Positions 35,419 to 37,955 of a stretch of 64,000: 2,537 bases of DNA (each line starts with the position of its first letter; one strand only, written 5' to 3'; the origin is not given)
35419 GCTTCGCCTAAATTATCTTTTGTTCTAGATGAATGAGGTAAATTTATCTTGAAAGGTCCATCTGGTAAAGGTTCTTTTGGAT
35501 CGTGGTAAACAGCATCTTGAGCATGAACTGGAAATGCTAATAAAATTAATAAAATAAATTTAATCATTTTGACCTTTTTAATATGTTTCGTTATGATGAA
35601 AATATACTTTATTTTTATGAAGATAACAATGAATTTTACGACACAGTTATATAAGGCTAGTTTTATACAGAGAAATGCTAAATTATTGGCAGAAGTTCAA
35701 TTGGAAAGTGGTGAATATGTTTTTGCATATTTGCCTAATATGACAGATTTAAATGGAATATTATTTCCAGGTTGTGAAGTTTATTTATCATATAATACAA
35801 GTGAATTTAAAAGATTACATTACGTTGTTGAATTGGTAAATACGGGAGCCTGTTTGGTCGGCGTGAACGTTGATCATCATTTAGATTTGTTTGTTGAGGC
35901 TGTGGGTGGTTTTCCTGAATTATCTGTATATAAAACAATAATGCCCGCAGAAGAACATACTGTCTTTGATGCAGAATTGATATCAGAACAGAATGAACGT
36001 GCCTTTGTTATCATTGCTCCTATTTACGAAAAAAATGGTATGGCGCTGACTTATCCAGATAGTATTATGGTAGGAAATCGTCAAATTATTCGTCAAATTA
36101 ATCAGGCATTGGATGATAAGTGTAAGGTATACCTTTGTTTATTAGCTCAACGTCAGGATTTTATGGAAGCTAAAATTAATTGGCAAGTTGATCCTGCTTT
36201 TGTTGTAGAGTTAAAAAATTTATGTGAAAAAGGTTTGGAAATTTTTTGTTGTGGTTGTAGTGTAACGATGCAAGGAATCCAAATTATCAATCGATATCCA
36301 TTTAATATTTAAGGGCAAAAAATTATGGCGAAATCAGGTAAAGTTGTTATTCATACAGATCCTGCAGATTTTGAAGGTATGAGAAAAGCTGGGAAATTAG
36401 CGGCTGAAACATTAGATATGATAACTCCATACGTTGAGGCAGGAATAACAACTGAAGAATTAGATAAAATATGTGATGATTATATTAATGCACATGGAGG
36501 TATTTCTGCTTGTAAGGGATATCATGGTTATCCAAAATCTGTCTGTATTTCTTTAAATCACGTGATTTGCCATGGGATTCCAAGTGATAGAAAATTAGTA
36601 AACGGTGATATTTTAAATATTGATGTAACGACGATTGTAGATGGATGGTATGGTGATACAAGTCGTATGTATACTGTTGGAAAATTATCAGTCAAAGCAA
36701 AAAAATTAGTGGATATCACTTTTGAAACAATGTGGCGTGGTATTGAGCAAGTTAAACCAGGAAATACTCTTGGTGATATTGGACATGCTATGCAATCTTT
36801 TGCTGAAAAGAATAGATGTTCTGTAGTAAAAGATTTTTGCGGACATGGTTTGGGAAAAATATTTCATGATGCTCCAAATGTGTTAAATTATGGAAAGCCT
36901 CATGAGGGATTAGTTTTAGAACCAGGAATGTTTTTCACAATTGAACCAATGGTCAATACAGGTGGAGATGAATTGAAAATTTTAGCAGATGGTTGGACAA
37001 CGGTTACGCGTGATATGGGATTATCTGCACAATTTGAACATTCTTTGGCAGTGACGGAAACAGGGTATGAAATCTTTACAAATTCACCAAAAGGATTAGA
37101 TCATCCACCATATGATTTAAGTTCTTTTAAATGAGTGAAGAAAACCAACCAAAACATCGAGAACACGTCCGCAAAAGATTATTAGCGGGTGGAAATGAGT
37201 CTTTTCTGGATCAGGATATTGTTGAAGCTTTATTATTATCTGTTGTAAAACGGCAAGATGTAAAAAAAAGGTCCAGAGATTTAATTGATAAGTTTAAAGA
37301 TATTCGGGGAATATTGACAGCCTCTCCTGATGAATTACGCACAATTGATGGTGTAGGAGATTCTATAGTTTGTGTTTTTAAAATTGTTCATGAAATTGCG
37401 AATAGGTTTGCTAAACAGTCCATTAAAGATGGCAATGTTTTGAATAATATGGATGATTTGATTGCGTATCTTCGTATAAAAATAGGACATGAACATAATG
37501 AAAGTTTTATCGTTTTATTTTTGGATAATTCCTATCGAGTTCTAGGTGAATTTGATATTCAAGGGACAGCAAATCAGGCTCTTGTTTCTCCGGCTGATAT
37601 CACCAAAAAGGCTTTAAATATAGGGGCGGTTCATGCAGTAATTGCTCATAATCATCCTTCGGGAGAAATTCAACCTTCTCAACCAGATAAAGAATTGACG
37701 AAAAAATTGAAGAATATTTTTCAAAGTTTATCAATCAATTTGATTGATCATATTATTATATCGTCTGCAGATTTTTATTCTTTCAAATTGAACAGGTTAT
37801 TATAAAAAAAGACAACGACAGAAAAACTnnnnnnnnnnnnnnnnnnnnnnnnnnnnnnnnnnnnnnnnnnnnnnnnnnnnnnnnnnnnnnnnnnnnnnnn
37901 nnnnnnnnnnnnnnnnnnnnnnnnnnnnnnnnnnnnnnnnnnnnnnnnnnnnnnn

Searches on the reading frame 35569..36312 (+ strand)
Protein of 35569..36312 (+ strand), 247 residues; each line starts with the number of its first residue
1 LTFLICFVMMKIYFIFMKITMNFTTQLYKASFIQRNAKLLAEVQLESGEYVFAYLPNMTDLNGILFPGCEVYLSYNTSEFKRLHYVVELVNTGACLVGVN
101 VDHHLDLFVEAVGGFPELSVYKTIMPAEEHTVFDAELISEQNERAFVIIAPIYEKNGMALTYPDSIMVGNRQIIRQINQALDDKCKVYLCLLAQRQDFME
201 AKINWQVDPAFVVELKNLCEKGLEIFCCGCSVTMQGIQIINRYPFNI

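Call 62: search_protein_families(library=pfam, proteins=[window:35569-36312:+], max_evalue=0.00001)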
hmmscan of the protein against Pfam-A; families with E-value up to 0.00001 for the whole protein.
window:35569-36312:+ (247 aa): 2 families
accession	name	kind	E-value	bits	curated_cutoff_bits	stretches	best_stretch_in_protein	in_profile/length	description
PF03749.19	SfsA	-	4.2e-08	33.6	22.8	1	142-235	44-137/138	Sugar fermentation stimulation protein RE domain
PF17746.7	SfsA_N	-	1.7e-07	31.7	25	1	33-99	1-63/63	SfsA N-terminal OB domain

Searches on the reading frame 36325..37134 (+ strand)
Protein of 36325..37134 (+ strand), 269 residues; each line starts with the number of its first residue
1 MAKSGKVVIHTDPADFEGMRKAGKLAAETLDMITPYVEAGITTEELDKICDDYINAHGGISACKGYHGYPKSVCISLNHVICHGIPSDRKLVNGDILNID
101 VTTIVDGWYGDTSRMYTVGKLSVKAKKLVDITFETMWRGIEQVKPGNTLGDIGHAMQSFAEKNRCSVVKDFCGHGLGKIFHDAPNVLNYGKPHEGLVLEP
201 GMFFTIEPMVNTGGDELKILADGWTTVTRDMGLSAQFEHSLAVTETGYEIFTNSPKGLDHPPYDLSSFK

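Call 63: search_protein_families(library=ncbifam, proteins=[window:36325-37134:+], max_evalue=1e-10)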
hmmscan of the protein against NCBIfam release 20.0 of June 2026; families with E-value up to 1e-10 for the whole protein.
window:36325-37134:+ (269 aa): 7 families
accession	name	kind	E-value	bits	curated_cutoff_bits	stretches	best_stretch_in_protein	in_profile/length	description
TIGR00500.1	met_pdase_I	equivalog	1.1e-91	306.8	171.35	1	13-253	6-246/247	type I methionyl aminopeptidase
NF008970.0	PRK12318.1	equivalog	6e-70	235.8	267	1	8-253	41-288/291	methionyl aminopeptidase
NF009533.0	PRK12897.1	equivalog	1.3e-60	204.9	488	1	14-252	8-246/248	type I methionyl aminopeptidase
NF005583.0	PRK07281.1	equivalog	2.2e-44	151.9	445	1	107-253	132-279/286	methionyl aminopeptidase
TIGR00501.1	met_pdase_II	equivalog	6e-19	68.7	222.65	1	18-213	7-194/295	type II methionyl aminopeptidase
NF040821.1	dipep_PepQ_Arch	equivalog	3.6e-14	52.5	630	1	80-210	187-314/346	Xaa-Pro dipeptidase PepQ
NF008131.0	PRK10879.1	equivalog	8.1e-12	44.6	465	0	13-152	176-311/438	Xaa-Pro aminopeptidase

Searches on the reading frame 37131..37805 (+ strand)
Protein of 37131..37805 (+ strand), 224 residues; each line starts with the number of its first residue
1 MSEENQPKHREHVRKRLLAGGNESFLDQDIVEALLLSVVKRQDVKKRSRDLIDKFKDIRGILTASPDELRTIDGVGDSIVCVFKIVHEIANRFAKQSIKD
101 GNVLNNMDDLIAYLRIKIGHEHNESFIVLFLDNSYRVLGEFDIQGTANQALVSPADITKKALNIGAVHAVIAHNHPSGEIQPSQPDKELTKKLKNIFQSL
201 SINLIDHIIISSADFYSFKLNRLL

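Call 63: search_protein_families(library=ncbifam, proteins=[window:37131-37805:+], max_evalue=1e-10)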
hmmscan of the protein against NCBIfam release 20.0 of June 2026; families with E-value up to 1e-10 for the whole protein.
window:37131-37805:+ (224 aa): 2 families
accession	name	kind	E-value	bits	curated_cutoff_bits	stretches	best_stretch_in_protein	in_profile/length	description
NF000642.1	PRK00024.1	equivalog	1.7e-52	178.1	180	1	14-222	1-210/212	RadC family protein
TIGR00608.1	radc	subfamily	1.1e-48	165.9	133.85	1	13-221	2-215/218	RadC family protein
